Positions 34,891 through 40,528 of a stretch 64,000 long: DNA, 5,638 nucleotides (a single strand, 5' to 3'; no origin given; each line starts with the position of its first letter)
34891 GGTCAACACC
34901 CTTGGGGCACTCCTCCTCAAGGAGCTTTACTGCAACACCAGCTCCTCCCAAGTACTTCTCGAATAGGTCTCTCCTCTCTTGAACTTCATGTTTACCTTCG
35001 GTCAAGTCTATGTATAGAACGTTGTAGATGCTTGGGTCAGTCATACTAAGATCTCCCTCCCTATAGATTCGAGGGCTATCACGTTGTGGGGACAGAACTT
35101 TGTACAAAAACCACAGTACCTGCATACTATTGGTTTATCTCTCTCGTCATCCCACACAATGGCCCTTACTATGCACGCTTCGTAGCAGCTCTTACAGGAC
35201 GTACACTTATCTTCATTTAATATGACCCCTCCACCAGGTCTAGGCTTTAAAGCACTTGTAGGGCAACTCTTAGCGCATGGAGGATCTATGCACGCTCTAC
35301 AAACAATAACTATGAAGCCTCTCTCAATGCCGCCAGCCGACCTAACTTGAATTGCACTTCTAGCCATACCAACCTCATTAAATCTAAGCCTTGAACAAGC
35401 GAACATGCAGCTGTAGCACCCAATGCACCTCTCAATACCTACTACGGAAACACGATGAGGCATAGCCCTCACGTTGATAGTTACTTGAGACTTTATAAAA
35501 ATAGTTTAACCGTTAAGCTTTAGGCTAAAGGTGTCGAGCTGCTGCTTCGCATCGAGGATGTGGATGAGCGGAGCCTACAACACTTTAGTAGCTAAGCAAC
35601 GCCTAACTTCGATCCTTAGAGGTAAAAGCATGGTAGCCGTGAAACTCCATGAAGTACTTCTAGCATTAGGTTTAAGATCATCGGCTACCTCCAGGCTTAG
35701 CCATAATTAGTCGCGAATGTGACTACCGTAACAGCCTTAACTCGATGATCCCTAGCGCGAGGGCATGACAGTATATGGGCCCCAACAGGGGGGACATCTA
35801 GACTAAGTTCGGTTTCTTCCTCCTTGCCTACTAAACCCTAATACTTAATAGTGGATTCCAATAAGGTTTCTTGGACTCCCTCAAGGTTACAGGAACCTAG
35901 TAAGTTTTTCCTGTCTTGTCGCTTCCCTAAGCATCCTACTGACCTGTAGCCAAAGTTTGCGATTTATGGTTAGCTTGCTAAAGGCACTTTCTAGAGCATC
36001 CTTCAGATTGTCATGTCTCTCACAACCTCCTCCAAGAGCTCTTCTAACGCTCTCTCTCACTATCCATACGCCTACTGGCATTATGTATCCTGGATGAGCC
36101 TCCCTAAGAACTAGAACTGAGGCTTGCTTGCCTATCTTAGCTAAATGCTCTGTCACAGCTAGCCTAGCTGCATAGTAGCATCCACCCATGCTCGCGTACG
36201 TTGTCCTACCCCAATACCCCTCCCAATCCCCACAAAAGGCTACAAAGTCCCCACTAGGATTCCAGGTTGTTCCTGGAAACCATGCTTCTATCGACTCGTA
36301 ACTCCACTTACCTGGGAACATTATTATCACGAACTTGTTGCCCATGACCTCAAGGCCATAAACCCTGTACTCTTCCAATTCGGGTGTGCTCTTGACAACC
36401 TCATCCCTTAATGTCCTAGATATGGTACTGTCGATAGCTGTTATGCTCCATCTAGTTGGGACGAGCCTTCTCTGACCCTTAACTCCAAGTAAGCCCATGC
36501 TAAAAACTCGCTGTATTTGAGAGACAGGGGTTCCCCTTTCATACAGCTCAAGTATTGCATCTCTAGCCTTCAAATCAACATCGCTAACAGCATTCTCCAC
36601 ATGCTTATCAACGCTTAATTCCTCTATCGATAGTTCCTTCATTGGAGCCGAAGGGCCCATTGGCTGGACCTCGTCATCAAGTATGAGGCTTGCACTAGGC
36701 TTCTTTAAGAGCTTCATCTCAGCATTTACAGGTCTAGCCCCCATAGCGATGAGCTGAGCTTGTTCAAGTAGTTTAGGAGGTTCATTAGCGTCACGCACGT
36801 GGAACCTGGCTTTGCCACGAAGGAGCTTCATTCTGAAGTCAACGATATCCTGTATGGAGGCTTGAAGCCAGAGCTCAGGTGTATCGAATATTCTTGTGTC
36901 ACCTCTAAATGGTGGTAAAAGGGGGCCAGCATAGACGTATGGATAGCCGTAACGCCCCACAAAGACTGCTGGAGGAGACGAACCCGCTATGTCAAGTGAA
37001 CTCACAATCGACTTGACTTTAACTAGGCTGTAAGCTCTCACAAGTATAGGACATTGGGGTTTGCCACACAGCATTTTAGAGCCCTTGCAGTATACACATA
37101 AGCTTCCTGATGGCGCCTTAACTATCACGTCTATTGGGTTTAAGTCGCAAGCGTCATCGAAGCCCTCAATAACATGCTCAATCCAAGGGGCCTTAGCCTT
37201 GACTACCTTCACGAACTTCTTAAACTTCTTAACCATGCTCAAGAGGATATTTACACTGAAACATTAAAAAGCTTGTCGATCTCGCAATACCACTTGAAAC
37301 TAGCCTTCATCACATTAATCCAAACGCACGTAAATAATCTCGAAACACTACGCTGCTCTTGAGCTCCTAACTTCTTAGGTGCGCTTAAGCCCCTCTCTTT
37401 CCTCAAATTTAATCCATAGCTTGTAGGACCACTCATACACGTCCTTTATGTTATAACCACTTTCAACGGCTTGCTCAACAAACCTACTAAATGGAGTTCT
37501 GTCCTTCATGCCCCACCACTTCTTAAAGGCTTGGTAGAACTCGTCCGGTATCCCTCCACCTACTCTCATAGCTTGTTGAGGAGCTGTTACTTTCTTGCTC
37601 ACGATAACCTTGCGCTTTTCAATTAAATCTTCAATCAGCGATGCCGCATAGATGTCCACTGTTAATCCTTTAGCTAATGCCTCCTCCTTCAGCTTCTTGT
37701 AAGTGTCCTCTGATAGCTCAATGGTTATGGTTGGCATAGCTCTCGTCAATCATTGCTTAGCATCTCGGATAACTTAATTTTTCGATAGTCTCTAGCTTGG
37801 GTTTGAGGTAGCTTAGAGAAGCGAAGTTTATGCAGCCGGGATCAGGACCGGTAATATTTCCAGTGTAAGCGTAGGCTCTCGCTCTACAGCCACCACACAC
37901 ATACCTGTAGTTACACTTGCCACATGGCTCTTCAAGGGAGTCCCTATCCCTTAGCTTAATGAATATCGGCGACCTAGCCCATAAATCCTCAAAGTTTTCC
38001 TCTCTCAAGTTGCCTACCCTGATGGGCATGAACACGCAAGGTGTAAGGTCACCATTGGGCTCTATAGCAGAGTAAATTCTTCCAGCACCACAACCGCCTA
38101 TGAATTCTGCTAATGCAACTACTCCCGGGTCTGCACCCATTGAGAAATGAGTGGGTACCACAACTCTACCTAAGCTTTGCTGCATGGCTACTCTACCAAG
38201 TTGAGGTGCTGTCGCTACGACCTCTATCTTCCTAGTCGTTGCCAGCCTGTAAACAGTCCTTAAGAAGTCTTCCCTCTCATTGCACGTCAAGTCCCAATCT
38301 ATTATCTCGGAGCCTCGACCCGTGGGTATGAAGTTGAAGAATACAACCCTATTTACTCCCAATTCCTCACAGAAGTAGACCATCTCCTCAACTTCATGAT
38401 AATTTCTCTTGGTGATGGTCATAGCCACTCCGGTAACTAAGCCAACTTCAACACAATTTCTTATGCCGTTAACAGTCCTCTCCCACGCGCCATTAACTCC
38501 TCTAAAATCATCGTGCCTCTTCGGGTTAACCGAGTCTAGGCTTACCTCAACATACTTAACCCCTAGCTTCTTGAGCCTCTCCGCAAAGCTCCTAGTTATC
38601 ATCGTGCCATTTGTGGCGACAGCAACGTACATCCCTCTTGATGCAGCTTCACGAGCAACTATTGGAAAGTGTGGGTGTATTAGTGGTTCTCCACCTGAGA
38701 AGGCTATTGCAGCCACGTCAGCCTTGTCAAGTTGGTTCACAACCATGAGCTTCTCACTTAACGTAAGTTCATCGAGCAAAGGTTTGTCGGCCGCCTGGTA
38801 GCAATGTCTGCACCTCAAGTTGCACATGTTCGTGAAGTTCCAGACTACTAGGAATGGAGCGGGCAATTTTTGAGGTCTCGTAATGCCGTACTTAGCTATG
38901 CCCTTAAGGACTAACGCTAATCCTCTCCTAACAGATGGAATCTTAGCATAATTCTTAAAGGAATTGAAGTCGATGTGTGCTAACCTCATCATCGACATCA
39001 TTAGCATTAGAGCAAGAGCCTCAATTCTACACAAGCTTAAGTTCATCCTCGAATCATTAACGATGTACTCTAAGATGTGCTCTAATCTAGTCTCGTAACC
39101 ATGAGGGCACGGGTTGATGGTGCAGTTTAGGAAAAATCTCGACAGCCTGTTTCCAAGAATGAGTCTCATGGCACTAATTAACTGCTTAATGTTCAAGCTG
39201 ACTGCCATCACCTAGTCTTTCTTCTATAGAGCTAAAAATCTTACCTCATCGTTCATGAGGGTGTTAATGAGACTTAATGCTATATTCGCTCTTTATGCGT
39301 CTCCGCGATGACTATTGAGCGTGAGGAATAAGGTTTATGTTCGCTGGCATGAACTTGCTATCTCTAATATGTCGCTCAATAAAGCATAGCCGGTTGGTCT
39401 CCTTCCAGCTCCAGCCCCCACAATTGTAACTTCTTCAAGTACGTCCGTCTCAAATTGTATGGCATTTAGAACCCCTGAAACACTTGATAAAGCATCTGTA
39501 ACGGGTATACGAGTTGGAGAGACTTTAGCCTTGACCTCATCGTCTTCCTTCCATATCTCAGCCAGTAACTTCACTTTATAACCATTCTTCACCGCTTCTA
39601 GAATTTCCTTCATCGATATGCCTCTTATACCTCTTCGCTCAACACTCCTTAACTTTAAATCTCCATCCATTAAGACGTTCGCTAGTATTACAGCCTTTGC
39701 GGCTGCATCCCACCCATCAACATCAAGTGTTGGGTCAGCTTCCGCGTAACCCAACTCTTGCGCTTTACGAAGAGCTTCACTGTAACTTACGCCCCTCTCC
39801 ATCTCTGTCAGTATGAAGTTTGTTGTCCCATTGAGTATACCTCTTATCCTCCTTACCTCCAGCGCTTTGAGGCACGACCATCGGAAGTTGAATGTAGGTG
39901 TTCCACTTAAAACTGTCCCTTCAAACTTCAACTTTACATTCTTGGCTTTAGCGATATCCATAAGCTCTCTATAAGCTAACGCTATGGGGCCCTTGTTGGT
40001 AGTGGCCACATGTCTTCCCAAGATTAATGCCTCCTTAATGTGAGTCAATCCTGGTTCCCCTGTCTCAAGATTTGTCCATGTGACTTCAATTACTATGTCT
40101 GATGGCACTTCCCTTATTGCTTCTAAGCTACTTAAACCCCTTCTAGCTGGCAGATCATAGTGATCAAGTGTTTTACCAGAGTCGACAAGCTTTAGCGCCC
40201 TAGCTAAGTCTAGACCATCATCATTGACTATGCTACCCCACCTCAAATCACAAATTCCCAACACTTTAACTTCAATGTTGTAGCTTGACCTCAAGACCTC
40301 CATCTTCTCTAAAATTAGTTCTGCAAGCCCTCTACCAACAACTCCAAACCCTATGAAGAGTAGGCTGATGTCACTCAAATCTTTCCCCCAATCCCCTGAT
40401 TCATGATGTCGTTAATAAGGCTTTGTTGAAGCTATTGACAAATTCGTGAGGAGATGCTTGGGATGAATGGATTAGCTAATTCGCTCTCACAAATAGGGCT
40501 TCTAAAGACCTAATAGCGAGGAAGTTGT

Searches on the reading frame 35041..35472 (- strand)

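Call 81: search_protein_families(library=ncbifam, proteins=[window:35041-35472:-], max_evalue=1e-10)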
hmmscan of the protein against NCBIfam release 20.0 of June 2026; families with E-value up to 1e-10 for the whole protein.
window:35041-35472:- (143 aa): 3 families
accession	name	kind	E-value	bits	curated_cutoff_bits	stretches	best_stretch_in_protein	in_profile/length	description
NF045766.1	PhenlGlyoxDHPadI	equivalog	6.7e-16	58.1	700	1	14-135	12-136/443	NADH-dependent phenylglyoxylate dehydrogenase subunit beta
NF038355.1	FDH3_beta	equivalog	8e-13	48.8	240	1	11-104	7-100/180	formate dehydrogenase FDH3 subunit beta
NF041715.1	arsenate_red_ArrB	equivalog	9e-11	41.7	450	1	10-108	6-107/233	arsenate respiratory reductase iron-sulfur subunit ArrB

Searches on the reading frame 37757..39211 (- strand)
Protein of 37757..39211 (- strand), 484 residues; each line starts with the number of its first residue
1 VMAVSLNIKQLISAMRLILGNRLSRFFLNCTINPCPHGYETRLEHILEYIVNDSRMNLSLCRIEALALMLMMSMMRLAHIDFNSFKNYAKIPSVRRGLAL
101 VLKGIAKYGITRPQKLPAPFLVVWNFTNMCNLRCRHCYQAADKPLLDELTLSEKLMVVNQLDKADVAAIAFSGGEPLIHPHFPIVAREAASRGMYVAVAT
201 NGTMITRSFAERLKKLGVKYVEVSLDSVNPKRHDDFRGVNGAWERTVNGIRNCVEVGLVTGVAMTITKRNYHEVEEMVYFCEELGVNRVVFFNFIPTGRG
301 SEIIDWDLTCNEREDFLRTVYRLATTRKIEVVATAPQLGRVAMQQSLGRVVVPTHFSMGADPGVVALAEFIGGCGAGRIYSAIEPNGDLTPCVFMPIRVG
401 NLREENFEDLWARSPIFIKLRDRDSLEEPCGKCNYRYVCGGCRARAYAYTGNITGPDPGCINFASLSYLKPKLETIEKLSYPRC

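Call 81: search_protein_families(library=ncbifam, proteins=[window:37757-39211:-], max_evalue=1e-10)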
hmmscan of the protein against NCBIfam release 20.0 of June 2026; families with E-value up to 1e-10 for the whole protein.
window:37757-39211:- (484 aa): 52 families (the best 25 are shown)
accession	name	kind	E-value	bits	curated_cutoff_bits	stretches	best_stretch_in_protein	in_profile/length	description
TIGR04055.1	rSAM_NirJ2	equivalog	4.8e-80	269.5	500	1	121-461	1-323/326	putative heme d1 biosynthesis radical SAM protein NirJ2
TIGR04545.1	rSAM_ahbD_hemeb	equivalog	1e-73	248.7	500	1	121-461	1-336/339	heme b synthase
TIGR04053.2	TIGR04053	equivalog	1.8e-69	234.8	395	1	118-461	6-363/366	TIGR04053 family radical SAM/SPASM domain-containing protein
TIGR04054.1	rSAM_NirJ1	equivalog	1e-67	228.5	650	1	121-460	37-380/387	putative heme d1 biosynthesis radical SAM protein NirJ1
TIGR04347.1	pseudo_SAM_Halo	equivalog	2.8e-63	214.5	525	1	121-460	39-383/390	TIGR04347 family pseudo-SAM/SPASM protein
TIGR04303.1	GeoRSP_rSAM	equivalog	1.4e-61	208.9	400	1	117-460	2-324/325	GeoRSP system radical SAM/SPASM protein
TIGR04051.1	rSAM_NirJ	equivalog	3.7e-60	203.8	515.45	1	121-460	3-346/354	heme d1 biosynthesis radical SAM protein NirJ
TIGR04546.1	rSAM_ahbC_deAc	equivalog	1.2e-58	198.8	650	1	121-461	40-384/390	12,18-didecarboxysiroheme deacetylase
TIGR03962.1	mycofact_rSAM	equivalog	1.1e-41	143.1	265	2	116-305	8-196/339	mycofactocin radical SAM maturase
TIGR04251.1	SCM_rSAM_ScmF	equivalog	2.2e-39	135.9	400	1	124-456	8-335/353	SynChlorMet cassette radical SAM/SPASM protein ScmF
NF050035.1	rSAM_WgK_link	exception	1.5e-38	132.8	650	2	117-302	6-192/367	radical SAM/SPASM peptide maturase WgkB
TIGR02109.1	PQQ_syn_pqqE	equivalog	3.3e-36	125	381.35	1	116-469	3-339/358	pyrroloquinoline quinone biosynthesis protein PqqE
NF045574.1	sacti_mat_StsB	exception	8.8e-35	120.4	625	1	98-302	70-277/466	StsB family radical SAM/SPASM domain sactipeptide maturase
TIGR04250.1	SCM_rSAM_ScmE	equivalog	1.9e-34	119.1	400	1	125-460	8-346/358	SynChlorMet cassette radical SAM/SPASM protein ScmE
TIGR04340.1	rSAM_ACGX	hypoth_equivalog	1.6e-29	103.2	400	1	120-461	3-338/341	radical SAM/SPASM domain protein, ACGX system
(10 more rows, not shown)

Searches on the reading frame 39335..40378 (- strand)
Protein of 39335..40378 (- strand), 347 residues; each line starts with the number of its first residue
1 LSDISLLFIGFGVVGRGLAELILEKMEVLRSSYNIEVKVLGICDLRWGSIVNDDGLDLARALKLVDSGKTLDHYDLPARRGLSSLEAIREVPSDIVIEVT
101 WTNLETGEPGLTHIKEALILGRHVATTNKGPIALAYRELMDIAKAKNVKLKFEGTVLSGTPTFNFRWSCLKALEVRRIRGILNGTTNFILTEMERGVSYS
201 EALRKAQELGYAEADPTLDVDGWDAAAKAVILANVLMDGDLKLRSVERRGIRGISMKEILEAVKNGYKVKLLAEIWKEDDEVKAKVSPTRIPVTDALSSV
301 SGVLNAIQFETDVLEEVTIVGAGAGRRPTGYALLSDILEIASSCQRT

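Call 81: search_protein_families(library=ncbifam, proteins=[window:39335-40378:-], max_evalue=1e-10)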
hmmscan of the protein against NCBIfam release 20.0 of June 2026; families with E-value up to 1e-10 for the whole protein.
window:39335-40378:- (347 aa): 7 families
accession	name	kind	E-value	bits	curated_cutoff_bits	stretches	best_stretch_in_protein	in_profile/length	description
NF004912.0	PRK06270.1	equivalog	1.6e-120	402.6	373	1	3-344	3-340/343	homoserine dehydrogenase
NF004976.0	PRK06349.1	subfamily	2.1e-76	257.8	205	1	3-345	4-323/430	homoserine dehydrogenase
NF006235.0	PRK08374.1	equivalog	2e-69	234.2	451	1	4-342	3-330/336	homoserine dehydrogenase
NF005290.0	PRK06813.1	equivalog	1.1e-63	215.3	286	1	4-340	3-336/346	homoserine dehydrogenase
NF005002.0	PRK06392.1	equivalog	1.1e-38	133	296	1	1-338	1-322/329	homoserine dehydrogenase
NF006959.0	PRK09436.1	equivalog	3.1e-30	104.9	726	1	4-234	466-688/819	bifunctional aspartate kinase/homoserine dehydrogenase I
NF007003.0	PRK09466.1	subfamily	2.1e-19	69.4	582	1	3-342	458-808/810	bifunctional aspartate kinase/homoserine dehydrogenase II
